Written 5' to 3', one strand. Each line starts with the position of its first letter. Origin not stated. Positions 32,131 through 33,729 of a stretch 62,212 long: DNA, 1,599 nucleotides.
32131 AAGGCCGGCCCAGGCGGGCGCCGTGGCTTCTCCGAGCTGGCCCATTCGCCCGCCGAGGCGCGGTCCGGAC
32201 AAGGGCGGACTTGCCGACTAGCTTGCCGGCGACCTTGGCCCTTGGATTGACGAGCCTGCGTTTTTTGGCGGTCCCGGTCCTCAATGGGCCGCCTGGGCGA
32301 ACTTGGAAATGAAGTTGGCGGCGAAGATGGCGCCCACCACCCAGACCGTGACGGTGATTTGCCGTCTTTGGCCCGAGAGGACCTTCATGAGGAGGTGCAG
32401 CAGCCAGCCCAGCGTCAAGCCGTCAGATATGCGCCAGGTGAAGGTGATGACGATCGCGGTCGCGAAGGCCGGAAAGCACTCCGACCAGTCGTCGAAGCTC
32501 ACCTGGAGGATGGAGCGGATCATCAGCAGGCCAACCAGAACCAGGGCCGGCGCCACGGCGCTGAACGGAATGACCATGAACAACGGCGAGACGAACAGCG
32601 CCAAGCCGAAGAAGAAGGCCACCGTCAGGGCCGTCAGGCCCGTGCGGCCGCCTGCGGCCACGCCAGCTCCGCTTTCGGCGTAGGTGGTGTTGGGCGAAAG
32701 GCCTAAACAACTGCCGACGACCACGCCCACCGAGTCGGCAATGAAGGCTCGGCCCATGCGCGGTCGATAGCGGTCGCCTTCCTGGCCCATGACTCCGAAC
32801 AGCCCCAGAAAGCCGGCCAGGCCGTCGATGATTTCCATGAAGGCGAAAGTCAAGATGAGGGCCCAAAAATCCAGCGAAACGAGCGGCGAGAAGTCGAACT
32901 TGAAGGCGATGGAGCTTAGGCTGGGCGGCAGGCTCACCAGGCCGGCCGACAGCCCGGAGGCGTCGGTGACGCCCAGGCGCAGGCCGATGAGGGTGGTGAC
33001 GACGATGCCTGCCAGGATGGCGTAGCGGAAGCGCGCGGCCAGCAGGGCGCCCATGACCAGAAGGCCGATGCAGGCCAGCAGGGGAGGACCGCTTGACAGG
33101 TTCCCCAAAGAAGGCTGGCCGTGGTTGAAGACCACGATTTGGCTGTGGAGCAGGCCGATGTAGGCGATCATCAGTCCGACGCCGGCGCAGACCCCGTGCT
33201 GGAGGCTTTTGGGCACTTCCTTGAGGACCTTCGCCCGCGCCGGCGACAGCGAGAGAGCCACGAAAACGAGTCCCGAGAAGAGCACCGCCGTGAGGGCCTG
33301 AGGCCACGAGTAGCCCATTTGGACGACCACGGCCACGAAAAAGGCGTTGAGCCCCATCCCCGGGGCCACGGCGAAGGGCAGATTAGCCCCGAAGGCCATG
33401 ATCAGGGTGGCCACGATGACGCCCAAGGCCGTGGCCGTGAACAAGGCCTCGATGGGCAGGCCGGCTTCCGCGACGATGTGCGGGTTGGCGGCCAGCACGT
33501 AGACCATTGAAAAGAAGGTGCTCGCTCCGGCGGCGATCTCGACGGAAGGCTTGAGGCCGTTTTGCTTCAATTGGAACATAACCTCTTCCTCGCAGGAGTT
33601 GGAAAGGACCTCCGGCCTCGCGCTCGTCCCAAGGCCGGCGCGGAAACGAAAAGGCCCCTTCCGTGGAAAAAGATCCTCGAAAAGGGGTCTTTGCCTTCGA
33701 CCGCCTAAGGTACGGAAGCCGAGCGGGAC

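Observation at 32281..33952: Cobalamin riboswitch controlling an NCS2 (purine-type) permease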

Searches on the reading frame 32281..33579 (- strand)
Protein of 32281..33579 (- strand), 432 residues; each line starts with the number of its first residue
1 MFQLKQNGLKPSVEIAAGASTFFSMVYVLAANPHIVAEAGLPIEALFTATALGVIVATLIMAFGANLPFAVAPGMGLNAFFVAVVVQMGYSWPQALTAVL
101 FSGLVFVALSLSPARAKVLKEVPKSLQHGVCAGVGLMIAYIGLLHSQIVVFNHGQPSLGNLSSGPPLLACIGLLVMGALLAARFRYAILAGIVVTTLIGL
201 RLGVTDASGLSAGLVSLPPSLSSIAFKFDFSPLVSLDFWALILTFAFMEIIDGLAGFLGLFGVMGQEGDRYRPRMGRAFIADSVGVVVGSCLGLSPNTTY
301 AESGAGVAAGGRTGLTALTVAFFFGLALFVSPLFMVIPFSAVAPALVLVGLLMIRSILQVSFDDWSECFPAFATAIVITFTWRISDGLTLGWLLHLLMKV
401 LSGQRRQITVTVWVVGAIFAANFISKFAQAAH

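Call 4: search_protein_families(library=pfam, proteins=[window:32281-33579:-])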
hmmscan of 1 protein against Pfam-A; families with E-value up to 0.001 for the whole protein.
window:32281-33579:- (432 aa): 1 family
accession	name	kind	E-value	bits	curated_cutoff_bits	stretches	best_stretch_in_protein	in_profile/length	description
PF00860.26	Xan_ur_permease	-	8.1e-37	127.3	27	1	14-385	3-384/389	Permease family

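Call 5: search_protein_families(library=ncbifam, proteins=[window:32281-33579:-])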
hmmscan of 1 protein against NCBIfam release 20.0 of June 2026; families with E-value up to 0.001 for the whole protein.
window:32281-33579:- (432 aa): 0 families

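Call 11: find_homologous_proteins(query=window:32281-33579:-, max_evalue=1e-10)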
Query window:32281-33579:- (432 aa): 7286 proteins with E <= 1e-10 among 8000 candidates; the best 120 are listed.
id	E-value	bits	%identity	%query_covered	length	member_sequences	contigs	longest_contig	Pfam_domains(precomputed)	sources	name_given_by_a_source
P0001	4.8e-269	910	100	100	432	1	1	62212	PF00860.27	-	-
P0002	1.3e-182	626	73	94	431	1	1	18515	PF00860.27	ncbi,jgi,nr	ncbi:MAG: NCS2 family permease [Deltaproteobacteria bacterium]|jgi:AGZA family xanthine/uracil perme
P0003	3.3e-181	621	67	99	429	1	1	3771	PF00860.27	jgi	jgi:AGZA family xanthine/uracil permease-like MFS transporter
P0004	3.1e-179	615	70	97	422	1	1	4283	PF00860.27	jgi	jgi:AGZA family xanthine/uracil permease-like MFS transporter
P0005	2.1e-177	609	67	100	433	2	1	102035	PF00860.27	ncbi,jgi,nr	ncbi:MAG: NCS2 family permease [Deltaproteobacteria bacterium]|jgi:AGZA family xanthine/uracil perme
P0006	4.8e-176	604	69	97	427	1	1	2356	PF00860.27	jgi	jgi:AGZA family xanthine/uracil permease-like MFS transporter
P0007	5.2e-176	604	70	97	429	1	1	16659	PF00860.27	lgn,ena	-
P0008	5.8e-175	601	68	97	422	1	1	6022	PF00860.27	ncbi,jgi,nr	ncbi:MAG: NCS2 family permease [Deltaproteobacteria bacterium]|jgi:AGZA family xanthine/uracil perme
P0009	1.2e-174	599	66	100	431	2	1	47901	PF00860.27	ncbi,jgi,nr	ncbi:MAG: NCS2 family permease [Deltaproteobacteria bacterium]|jgi:AGZA family xanthine/uracil perme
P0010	6.5e-174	597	69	97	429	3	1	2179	PF00860.27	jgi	jgi:AGZA family xanthine/uracil permease-like MFS transporter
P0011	6.5e-173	594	67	98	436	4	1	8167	PF00860.27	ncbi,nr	ncbi:MAG: NCS2 family permease [Deltaproteobacteria bacterium]|nr:NCS2 family permease [Deltaproteob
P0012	1.7e-172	592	65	100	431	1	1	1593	PF00860.27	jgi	jgi:AGZA family xanthine/uracil permease-like MFS transporter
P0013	4.5e-172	591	65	98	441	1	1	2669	PF00860.27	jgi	jgi:AGZA family xanthine/uracil permease-like MFS transporter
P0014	3.2e-170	585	66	99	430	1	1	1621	PF00860.27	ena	-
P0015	3.3e-169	582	66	97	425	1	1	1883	PF00860.27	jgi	jgi:AGZA family xanthine/uracil permease-like MFS transporter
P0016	4.2e-166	571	65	97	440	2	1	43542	PF00860.27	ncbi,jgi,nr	ncbi:MAG: NCS2 family permease [Deltaproteobacteria bacterium]|jgi:AGZA family xanthine/uracil perme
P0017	4.4e-164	565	63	98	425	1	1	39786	PF00860.27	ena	-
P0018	4.3e-163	561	63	97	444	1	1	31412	PF00860.27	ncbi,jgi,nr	ncbi:MAG: NCS2 family permease [Deltaproteobacteria bacterium]|jgi:AGZA family xanthine/uracil perme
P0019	1.9e-159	549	62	98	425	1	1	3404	PF00860.27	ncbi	ncbi:MAG: NCS2 family permease [Candidatus Adiutrix sp.]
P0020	2.0e-159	549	61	97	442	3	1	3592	PF00860.27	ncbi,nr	ncbi:MAG: NCS2 family permease [Deltaproteobacteria bacterium]|nr:NCS2 family permease [Deltaproteob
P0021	7.2e-159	548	62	98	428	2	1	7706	PF00860.27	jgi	jgi:AGZA family xanthine/uracil permease-like MFS transporter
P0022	2.3e-158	546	63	97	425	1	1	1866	PF00860.27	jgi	jgi:AGZA family xanthine/uracil permease-like MFS transporter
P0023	2.1e-157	543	62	97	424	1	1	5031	PF00860.27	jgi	jgi:AGZA family xanthine/uracil permease-like MFS transporter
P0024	1.2e-155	537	70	83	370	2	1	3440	PF00860.27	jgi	jgi:AGZA family xanthine/uracil permease-like MFS transporter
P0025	5.7e-155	535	63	97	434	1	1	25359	PF00860.27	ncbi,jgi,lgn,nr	ncbi:MAG: NCS2 family permease [Deltaproteobacteria bacterium]|jgi:AGZA family xanthine/uracil perme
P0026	1.0e-154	534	61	97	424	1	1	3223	PF00860.27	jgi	jgi:AGZA family xanthine/uracil permease-like MFS transporter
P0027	1.7e-154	533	63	97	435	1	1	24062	PF00860.27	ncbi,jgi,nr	ncbi:MAG: NCS2 family permease [Deltaproteobacteria bacterium]|jgi:AGZA family xanthine/uracil perme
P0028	2.2e-154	533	62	98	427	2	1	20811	PF00860.27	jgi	jgi:AGZA family xanthine/uracil permease-like MFS transporter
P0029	2.3e-154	533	64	97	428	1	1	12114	PF00860.27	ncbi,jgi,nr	ncbi:MAG: NCS2 family permease [Deltaproteobacteria bacterium]|jgi:AGZA family xanthine/uracil perme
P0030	2.2e-153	530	61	97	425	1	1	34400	PF00860.27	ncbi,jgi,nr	ncbi:MAG: NCS2 family permease [Deltaproteobacteria bacterium]|jgi:AGZA family xanthine/uracil perme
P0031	3.2e-153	529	62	97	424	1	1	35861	PF00860.27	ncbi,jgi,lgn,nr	ncbi:MAG: NCS2 family permease [Deltaproteobacteria bacterium]|jgi:AGZA family xanthine/uracil perme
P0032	3.5e-153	529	60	98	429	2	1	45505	PF00860.27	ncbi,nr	ncbi:MAG: NCS2 family permease [Deltaproteobacteria bacterium]|nr:NCS2 family permease [Deltaproteob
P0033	2.3e-152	526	61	97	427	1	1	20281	PF00860.27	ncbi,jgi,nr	ncbi:MAG: NCS2 family permease [Deltaproteobacteria bacterium]|jgi:AGZA family xanthine/uracil perme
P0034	1.5e-151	523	60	98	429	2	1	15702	PF00860.27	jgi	jgi:AGZA family xanthine/uracil permease-like MFS transporter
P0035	1.2e-150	520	59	98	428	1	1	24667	PF00860.27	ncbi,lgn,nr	ncbi:MAG: NCS2 family permease [Deltaproteobacteria bacterium]|nr:NCS2 family permease [Deltaproteob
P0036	1.7e-150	520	60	97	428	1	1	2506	PF00860.27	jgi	jgi:AGZA family xanthine/uracil permease-like MFS transporter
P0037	2.3e-150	519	59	98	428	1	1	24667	PF00860.27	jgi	jgi:AGZA family xanthine/uracil permease-like MFS transporter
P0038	7.0e-150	518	63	94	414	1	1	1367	PF00860.27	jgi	jgi:AGZA family xanthine/uracil permease-like MFS transporter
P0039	4.1e-149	515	59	98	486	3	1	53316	PF00860.27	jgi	jgi:AGZA family xanthine/uracil permease-like MFS transporter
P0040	1.2e-147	511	60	98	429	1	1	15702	PF00860.27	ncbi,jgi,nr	ncbi:MAG: NCS2 family permease [Deltaproteobacteria bacterium]|jgi:AGZA family xanthine/uracil perme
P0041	4.1e-147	509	62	97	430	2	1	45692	PF00860.27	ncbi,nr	ncbi:MAG: NCS2 family permease [Deltaproteobacteria bacterium]|nr:NCS2 family permease [Deltaproteob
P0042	3.0e-146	506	60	97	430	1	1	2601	PF00860.27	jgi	jgi:AGZA family xanthine/uracil permease-like MFS transporter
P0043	8.7e-146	504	60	98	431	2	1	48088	PF00860.27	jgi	jgi:AGZA family xanthine/uracil permease-like MFS transporter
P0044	3.5e-145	502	58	97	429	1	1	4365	PF00860.27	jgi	jgi:AGZA family xanthine/uracil permease-like MFS transporter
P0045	8.8e-145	501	59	98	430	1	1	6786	PF00860.27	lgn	-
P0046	9.6e-145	501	59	98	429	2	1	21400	PF00860.27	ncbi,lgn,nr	ncbi:MAG: NCS2 family permease [Deltaproteobacteria bacterium]|nr:NCS2 family permease [Deltaproteob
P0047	4.2e-144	499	61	94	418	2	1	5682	PF00860.27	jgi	jgi:AGZA family xanthine/uracil permease-like MFS transporter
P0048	4.4e-144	499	60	97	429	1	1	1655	PF00860.27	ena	-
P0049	3.1e-143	496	65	83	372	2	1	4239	PF00860.27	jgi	jgi:AGZA family xanthine/uracil permease-like MFS transporter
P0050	3.8e-143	496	58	97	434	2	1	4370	PF00860.27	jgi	jgi:AGZA family xanthine/uracil permease-like MFS transporter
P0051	1.1e-142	494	58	98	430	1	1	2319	PF00860.27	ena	-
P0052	1.2e-142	494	60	97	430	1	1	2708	PF00860.27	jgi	jgi:AGZA family xanthine/uracil permease-like MFS transporter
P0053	2.2e-142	493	61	93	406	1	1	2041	PF00860.27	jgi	jgi:AGZA family xanthine/uracil permease-like MFS transporter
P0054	6.6e-142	492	65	81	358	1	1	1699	PF00860.27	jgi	jgi:AGZA family xanthine/uracil permease-like MFS transporter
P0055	7.0e-142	492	65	84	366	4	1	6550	PF00860.27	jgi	jgi:AGZA family xanthine/uracil permease-like MFS transporter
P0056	1.0e-141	491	57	98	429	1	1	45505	PF00860.27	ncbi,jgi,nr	ncbi:MAG: NCS2 family permease [Deltaproteobacteria bacterium]|jgi:AGZA family xanthine/uracil perme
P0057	4.1e-141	489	59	97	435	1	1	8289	PF00860.27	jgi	jgi:AGZA family xanthine/uracil permease-like MFS transporter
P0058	3.8e-139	483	54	99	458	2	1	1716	PF00860.27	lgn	-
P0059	9.9e-139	481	59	94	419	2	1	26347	PF00860.27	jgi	jgi:AGZA family xanthine/uracil permease-like MFS transporter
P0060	2.4e-137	477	57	98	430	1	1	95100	PF00860.27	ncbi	-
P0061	2.1e-136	474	55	97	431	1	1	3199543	PF00860.27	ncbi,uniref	ncbi:NCS2 family permease [Neisseria sp. Ec49-e6-T10]|uniref:NCS2 family permease n=1 Tax=Neisseria 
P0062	4.0e-136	473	53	99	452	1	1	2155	PF00860.27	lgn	-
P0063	9.1e-136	471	55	98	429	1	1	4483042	PF00860.27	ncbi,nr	ncbi:guanine permease [Deltaproteobacteria bacterium Smac51]|nr:guanine permease [Deltaproteobacteri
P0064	1.4e-135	471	55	98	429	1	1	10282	PF00860.27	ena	-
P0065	8.8e-135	468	55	98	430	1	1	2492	PF00860.27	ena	-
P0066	9.6e-135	468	55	98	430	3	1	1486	PF00860.27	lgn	-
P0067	3.1e-134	466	63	81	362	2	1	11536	PF00860.27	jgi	jgi:AGZA family xanthine/uracil permease-like MFS transporter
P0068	3.2e-134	466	58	94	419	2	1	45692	PF00860.27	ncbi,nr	ncbi:MAG: NCS2 family permease [Deltaproteobacteria bacterium]|nr:NCS2 family permease [Deltaproteob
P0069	3.8e-134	466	54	98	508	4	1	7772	PF00860.27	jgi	-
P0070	5.0e-134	466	54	98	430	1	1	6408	PF00860.27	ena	-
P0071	7.7e-134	465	55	98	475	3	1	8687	PF00860.27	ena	-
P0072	8.2e-134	465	54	97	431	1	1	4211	PF00860.27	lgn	-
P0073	8.4e-134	465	54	98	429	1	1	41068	PF00860.27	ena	-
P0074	1.0e-133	465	66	77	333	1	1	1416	PF00860.27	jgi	jgi:AGZA family xanthine/uracil permease-like MFS transporter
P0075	3.1e-133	463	54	98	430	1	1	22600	PF00860.27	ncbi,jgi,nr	ncbi:MAG: NCS2 family permease [Candidatus Adiutrix sp.]|jgi:AGZA family xanthine/uracil permease-li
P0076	1.4e-132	461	55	98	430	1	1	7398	PF00860.27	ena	-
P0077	1.8e-132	461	56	98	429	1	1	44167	PF00860.27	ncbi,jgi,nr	ncbi:MAG: NCS2 family permease [Candidatus Adiutrix sp.]|jgi:AGZA family xanthine/uracil permease-li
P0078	3.0e-132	460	54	98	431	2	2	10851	PF00860.27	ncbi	-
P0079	2.0e-131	457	55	99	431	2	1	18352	PF00860.27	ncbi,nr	ncbi:MAG: NCS2 family permease [Candidatus Adiutrix sp.]|nr:NCS2 family permease [Candidatus Adiutri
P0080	2.5e-131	457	54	98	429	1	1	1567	PF00860.27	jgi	jgi:AGZA family xanthine/uracil permease-like MFS transporter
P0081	2.8e-131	457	53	97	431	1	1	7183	PF00860.27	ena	-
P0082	6.0e-130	452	56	97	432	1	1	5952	PF00860.27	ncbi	-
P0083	1.2e-129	451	58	88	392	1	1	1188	PF00860.27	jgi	jgi:AGZA family xanthine/uracil permease-like MFS transporter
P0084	1.7e-129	451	55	98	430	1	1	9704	PF00860.27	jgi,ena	-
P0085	8.0e-129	449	54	98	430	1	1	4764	PF00860.27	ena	-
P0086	2.1e-128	447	54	98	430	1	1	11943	PF00860.27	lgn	-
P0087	4.3e-128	446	52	98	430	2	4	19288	PF00860.27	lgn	-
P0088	1.2e-126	441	52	98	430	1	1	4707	PF00860.27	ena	-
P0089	1.7e-126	441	54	98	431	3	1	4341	PF00860.27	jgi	-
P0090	1.8e-126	441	54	98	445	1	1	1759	PF00860.27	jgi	jgi:AGZA family xanthine/uracil permease-like MFS transporter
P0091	2.7e-126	440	53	98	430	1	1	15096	PF00860.27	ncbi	-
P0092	4.8e-126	439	60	84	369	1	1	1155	PF00860.27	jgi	jgi:AGZA family xanthine/uracil permease-like MFS transporter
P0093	4.8e-126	439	55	95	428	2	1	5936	PF00860.27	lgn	-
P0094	1.3e-125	438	54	98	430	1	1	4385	PF00860.27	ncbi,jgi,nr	ncbi:MAG: NCS2 family permease [Candidatus Adiutrix sp.]|jgi:AGZA family xanthine/uracil permease-li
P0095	7.0e-125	436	53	98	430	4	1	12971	PF00860.27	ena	-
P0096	1.8e-124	434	52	98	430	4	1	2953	PF00860.27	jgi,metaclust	metaclust:\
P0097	2.8e-124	434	53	98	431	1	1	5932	PF00860.27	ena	-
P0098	2.9e-124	434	52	98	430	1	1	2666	PF00860.27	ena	-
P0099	1.0e-123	432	60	77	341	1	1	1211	PF00860.27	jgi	jgi:AGZA family xanthine/uracil permease-like MFS transporter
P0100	4.2e-123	430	52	98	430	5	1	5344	PF00860.27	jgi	-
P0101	3.9e-122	427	53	95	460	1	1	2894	PF00860.27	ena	-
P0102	8.5e-122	425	58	85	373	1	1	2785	PF00860.27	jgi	jgi:AGZA family xanthine/uracil permease-like MFS transporter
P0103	2.4e-105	371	46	99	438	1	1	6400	PF00860.27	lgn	-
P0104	5.2e-105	370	46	98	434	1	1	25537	PF00860.27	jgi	-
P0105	6.1e-105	370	47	98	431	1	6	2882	PF00860.27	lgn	-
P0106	3.1e-104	368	47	98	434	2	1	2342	PF00860.27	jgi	jgi:AGZA family xanthine/uracil permease-like MFS transporter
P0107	8.1e-104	366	45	98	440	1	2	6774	PF00860.27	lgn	-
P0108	8.6e-104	366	47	98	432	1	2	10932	PF00860.27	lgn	-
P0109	1.0e-103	366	47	99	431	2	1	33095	PF00860.27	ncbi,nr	ncbi:MAG: NCS2 family permease [Spirochaetales bacterium]|nr:NCS2 family permease [Spirochaetales ba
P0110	1.1e-103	366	45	98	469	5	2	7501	PF00860.27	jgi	jgi:AGZA family xanthine/uracil permease-like MFS transporter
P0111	1.4e-103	365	46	98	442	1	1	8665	PF00860.27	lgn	-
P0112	1.6e-103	365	45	98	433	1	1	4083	PF00860.27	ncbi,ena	-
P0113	1.8e-103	365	45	98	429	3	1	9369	PF00860.27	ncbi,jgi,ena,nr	ncbi:MAG TPA: NCS2 family permease [Tissierellales bacterium]|nr:NCS2 family permease [Tissierellale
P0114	2.0e-103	365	47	98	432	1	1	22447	PF00860.27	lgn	-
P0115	2.2e-103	365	46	98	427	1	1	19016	PF00860.27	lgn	-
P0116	2.3e-103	365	46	98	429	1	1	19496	PF00860.27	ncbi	-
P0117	2.3e-103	365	59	76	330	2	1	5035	PF00860.27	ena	-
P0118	3.0e-103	364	46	97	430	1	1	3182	PF00860.27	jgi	jgi:AGZA family xanthine/uracil permease-like MFS transporter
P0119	3.2e-103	364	45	98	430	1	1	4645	PF00860.27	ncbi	-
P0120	3.3e-103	364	46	97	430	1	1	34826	PF00860.27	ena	-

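Call 12: search_solved_structures(query=window:32281-33579:-, max_evalue=0.001)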
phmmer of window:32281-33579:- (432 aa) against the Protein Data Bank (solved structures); distinct sequences matched with E-value up to 0.001: 3.
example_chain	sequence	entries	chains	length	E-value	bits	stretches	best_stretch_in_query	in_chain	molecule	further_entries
8irl_A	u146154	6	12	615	3.8e-48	167.9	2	168-391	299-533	Adenine/guanine permease AZG1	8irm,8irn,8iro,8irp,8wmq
8wo7_A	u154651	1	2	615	3.9e-47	164.6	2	168-391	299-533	Adenine/guanine permease AZG1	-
9j12_A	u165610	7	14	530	1e-33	120.4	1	30-399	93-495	Adenine/guanine permease AZG2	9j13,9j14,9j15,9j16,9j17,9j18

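Call 15: find_related_loci(query=A1, collection=genome_contigs, flank=4000)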
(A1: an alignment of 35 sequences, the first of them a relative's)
Query A1 (432 aa) in genome_contigs; peptide patterns used: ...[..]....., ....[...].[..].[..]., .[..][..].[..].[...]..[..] (x = any residue, [..] = any of these).
600 stretches matched a pattern (row limit reached: there are more); 588 encode a relative of the query (tblastn E <= 1e-3); the best 80 are kept; 80 distinct loci.
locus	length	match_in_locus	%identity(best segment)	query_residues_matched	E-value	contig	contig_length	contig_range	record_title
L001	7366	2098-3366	46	1-424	8e-113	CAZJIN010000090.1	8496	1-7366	MAG TPA_asm: uncultured Sediminispirochaeta sp. isolate binchicken_co77_132 genome assembly, contig: NODE_9312_length_84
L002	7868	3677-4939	43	2-419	2e-107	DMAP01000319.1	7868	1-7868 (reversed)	MAG TPA_asm: Clostridiales bacterium isolate UBA8955 contig_68680, whole genome shotgun sequence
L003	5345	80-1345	43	1-424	6e-106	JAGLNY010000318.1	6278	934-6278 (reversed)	MAG: Spirochaetales bacterium isolate RS_6_9 ROV157_6.bin.9.fa_318, whole genome shotgun sequence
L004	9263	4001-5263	44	2-419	9e-106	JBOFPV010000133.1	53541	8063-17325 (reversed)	MAG: Tannerellaceae bacterium isolate WFFMC_MAG_227 k139_1104031_flag=1_multi=6.8333_len=53541, whole genome shotgun seq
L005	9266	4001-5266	43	2-424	5e-104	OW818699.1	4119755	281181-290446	metagenome genome assembly, chromosome: 1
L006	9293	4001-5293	43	2-424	2e-103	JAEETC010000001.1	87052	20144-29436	MAG: Prevotella sp. isolate Tb.RUG.397 NODE_510_length_87052_cov_11.142307, whole genome shotgun sequence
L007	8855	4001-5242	42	2-415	3e-103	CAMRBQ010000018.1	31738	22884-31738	MAG TPA_asm: uncultured Spirochaetia bacterium isolate ERR3140043_bin.3_metaWRAP_v1.3_MAG genome assembly, contig: ERZ47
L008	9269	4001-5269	44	2-423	1e-102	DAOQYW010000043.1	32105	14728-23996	MAG TPA_asm: Bacteroidales bacterium isolate AMR_MDS_1000 NODE_1633_length_32105_cov_5.535850, whole genome shotgun sequ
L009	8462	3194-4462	43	2-423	9e-103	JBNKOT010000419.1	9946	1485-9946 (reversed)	MAG: Draconibacterium sp. isolate G1G2.bin.27.orig k141_548606, whole genome shotgun sequence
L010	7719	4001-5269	44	2-423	3e-102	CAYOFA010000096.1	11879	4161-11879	MAG TPA_asm: uncultured Spirochaetaceae bacterium isolate SRP332253_co1_294 genome assembly, contig: NODE_9075_length_11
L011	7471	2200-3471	44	2-423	8e-102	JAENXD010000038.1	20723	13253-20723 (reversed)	MAG: Flavobacteriaceae bacterium isolate 5_8_m_bin18 k141_477051_length_20723_cov_151.0613, whole genome shotgun sequenc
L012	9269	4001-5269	42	2-423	1e-101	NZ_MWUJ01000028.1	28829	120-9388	Geofilum rhodophaeum strain HF401 contig28, whole genome shotgun sequence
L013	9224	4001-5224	44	2-409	2e-101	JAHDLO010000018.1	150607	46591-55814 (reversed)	MAG: Clostridiaceae bacterium isolate M1-B18 k141_46516, whole genome shotgun sequence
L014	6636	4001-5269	43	2-423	1e-101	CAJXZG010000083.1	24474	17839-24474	MAG TPA_asm: uncultured Prolixibacteraceae bacterium isolate SRR6201695_bin.1_MetaBAT_v2.12.1_MAG genome assembly, conti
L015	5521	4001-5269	43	2-423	9e-102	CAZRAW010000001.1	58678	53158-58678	MAG TPA_asm: uncultured Lentimicrobiaceae bacterium isolate SRP128015_co4_62 genome assembly, contig: NODE_96_length_586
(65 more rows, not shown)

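Call 16: find_related_loci(query=window:32281-33579:-, collection=metagenome_contigs, flank=3000)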
Query window:32281-33579:- (432 aa) in metagenome_contigs; peptide patterns used: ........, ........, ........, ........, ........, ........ (x = any residue, [..] = any of these).
96 stretches matched a pattern, but none encodes a relative of the query by tblastn (E <= 1e-3).
